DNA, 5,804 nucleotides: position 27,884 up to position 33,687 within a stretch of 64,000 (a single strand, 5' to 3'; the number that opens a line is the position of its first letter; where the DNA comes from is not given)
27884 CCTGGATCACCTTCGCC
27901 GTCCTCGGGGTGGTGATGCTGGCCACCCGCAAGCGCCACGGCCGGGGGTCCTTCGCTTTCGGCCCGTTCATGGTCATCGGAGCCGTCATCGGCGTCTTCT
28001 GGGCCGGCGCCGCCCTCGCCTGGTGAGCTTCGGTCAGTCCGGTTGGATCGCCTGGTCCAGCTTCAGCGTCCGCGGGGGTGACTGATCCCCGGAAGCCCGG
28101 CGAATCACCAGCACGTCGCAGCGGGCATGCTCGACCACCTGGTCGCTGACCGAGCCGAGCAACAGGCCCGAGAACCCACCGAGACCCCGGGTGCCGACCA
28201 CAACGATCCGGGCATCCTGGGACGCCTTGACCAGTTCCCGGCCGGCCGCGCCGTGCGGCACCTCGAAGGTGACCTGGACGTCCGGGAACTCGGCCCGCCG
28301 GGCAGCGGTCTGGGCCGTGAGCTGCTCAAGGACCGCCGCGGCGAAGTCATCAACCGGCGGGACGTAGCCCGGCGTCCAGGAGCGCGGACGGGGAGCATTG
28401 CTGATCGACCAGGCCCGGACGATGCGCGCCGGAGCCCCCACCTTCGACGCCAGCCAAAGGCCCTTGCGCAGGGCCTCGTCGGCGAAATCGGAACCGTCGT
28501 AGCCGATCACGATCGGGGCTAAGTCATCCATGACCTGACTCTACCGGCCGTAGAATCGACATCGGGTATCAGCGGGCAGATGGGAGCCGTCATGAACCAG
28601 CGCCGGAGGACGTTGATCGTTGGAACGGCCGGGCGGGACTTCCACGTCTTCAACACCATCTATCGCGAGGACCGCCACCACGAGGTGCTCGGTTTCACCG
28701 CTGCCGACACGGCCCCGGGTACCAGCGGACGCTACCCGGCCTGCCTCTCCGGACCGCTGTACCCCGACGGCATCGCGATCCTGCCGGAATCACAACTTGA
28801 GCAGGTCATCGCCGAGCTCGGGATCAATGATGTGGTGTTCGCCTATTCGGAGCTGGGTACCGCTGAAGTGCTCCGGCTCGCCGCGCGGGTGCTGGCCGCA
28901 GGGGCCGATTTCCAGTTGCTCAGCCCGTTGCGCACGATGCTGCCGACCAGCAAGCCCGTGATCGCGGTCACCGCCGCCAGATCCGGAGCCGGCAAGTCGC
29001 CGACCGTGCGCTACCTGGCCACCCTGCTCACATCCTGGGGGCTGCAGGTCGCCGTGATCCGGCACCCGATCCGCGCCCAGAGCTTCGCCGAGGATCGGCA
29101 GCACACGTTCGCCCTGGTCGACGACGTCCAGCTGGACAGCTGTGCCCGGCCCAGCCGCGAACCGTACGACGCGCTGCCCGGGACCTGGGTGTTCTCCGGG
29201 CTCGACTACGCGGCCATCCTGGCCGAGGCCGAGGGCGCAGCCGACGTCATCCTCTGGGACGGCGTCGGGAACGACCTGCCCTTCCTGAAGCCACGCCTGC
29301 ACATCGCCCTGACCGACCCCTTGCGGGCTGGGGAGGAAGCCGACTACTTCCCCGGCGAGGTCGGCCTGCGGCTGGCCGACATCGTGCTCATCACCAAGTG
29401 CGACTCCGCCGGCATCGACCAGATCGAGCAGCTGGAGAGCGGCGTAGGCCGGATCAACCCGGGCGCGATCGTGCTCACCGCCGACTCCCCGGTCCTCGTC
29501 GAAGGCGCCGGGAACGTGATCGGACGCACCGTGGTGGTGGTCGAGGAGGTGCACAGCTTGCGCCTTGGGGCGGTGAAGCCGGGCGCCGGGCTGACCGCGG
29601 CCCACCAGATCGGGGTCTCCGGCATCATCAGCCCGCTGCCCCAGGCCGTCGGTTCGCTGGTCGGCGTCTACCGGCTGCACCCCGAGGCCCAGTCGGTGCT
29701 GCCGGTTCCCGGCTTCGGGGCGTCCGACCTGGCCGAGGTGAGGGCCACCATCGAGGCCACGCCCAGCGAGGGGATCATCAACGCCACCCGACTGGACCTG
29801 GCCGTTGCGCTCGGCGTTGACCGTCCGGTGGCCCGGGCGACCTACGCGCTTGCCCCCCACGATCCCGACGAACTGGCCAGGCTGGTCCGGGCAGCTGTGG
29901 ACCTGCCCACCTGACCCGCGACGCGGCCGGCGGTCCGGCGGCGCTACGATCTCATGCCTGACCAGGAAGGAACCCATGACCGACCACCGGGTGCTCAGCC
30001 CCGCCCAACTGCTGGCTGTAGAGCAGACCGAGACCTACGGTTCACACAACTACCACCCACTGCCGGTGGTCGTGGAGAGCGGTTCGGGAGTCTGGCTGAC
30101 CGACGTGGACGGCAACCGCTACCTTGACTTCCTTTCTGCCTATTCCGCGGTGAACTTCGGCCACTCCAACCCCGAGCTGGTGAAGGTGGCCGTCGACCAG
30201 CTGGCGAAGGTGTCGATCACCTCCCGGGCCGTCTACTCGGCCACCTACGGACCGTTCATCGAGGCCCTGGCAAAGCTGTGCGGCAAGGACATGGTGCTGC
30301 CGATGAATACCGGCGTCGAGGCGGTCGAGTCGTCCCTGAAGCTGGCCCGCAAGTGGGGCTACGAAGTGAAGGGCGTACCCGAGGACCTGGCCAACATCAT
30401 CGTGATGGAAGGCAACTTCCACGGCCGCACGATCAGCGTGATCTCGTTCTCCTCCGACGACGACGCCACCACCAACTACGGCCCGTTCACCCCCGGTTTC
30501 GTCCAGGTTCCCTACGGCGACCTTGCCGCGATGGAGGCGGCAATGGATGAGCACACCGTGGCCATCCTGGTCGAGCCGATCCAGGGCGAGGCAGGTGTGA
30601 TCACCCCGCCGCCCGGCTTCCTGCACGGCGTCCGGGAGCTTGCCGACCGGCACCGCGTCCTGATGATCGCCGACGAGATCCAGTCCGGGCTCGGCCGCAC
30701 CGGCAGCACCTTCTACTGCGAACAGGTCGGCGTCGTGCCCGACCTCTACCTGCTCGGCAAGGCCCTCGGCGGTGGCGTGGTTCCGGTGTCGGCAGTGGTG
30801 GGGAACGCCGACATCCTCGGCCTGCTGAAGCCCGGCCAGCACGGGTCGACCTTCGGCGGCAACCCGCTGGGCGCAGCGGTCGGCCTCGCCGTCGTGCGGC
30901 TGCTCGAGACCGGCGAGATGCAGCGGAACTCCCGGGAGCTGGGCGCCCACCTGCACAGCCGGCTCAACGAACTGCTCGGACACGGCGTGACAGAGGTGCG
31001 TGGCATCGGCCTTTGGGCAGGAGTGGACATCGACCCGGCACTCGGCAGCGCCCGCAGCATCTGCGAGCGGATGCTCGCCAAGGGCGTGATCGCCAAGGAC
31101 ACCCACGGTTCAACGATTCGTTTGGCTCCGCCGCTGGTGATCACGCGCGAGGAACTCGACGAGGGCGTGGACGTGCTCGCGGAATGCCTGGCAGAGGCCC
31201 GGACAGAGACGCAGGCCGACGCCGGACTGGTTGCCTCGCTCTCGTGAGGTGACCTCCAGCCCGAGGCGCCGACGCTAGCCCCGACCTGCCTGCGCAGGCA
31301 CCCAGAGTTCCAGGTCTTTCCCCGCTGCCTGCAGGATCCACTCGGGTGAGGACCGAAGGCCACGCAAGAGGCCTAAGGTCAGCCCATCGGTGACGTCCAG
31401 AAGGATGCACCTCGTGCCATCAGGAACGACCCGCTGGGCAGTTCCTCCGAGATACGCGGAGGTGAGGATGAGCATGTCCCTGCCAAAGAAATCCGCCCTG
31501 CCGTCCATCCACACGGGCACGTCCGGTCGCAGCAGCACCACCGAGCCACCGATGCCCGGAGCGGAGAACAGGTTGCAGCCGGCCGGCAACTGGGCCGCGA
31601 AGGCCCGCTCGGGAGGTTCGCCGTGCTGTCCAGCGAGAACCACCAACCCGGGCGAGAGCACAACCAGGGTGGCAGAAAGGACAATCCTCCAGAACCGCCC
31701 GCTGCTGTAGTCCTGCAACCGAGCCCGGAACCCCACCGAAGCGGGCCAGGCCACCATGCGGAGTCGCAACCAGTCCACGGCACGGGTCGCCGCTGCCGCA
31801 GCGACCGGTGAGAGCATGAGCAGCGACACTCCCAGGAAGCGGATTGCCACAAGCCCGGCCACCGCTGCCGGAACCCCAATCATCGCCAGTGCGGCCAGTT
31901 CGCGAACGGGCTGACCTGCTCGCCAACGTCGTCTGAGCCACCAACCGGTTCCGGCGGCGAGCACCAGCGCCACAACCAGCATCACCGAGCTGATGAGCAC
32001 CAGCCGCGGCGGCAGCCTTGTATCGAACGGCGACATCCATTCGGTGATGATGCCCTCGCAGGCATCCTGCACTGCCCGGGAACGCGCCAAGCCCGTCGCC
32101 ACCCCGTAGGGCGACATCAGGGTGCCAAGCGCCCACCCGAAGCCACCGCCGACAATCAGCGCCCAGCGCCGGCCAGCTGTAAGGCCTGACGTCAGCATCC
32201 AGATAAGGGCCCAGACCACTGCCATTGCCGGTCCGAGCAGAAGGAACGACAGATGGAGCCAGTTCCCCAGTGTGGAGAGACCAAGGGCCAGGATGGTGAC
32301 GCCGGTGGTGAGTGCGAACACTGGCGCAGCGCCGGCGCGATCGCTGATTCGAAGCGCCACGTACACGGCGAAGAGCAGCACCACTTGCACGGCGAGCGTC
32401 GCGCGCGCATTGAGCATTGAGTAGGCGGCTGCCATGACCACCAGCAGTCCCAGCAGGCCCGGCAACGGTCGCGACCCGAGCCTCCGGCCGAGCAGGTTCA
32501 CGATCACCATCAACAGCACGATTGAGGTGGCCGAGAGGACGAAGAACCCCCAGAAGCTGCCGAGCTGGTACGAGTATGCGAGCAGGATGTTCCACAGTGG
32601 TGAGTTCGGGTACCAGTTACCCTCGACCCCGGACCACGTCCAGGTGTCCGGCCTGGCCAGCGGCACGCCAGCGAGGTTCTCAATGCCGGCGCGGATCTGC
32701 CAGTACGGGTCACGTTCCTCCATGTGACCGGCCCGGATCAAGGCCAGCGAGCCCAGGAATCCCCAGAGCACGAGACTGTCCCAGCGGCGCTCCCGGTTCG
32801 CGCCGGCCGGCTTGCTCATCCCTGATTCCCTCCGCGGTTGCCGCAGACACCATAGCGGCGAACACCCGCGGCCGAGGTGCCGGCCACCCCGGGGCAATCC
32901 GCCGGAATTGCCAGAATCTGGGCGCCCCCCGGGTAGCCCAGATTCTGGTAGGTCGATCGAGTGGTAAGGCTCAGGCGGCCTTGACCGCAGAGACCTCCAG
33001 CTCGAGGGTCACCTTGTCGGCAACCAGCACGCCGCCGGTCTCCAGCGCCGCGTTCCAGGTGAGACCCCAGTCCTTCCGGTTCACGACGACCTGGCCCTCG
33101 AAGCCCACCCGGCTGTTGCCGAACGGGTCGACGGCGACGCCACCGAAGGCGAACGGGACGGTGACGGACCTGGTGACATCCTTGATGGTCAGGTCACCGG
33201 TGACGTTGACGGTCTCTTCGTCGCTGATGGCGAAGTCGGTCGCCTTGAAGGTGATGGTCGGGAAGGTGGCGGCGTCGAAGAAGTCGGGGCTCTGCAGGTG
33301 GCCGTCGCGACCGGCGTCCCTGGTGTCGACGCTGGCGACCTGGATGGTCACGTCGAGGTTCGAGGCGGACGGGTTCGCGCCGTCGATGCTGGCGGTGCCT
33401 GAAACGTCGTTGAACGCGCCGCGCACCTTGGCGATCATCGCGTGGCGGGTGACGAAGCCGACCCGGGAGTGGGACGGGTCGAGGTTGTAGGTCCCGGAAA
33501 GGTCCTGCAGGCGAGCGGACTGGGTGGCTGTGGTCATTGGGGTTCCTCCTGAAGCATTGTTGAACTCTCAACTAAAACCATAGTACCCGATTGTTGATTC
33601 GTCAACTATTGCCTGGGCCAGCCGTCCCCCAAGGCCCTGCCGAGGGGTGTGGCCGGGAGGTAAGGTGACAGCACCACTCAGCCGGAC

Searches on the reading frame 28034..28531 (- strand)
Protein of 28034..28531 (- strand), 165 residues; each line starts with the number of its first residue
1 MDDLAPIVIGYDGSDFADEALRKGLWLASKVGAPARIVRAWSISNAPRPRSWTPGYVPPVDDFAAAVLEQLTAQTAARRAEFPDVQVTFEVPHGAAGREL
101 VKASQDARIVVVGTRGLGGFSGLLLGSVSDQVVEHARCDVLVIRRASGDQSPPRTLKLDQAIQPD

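Call 22: search_protein_families(library=pfam, proteins=[window:28034-28531:-])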
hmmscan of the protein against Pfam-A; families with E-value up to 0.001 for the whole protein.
window:28034-28531:- (165 aa): 1 family
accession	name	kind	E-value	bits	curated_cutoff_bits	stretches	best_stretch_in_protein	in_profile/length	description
PF00582.32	Usp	-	1.8e-26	93.8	24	1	6-144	4-141/141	Universal stress protein family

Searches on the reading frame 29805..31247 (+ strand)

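Call 22: search_protein_families(library=pfam, proteins=[window:29805-31247:+])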
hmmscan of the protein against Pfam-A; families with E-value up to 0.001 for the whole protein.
window:29805-31247:+ (480 aa): 1 family
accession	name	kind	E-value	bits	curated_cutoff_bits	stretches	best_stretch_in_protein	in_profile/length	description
PF00202.27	Aminotran_3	-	1e-114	383.8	30.5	1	79-462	2-403/403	Aminotransferase class-III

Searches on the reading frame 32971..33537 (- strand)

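Call 22: search_protein_families(library=pfam, proteins=[window:32971-33537:-])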
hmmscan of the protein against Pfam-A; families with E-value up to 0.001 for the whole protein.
window:32971-33537:- (188 aa): 1 family
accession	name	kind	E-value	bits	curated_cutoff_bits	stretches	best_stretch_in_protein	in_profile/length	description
PF04264.18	YceI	-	1e-51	175.7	23.7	1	17-184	1-150/150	YceI-like domain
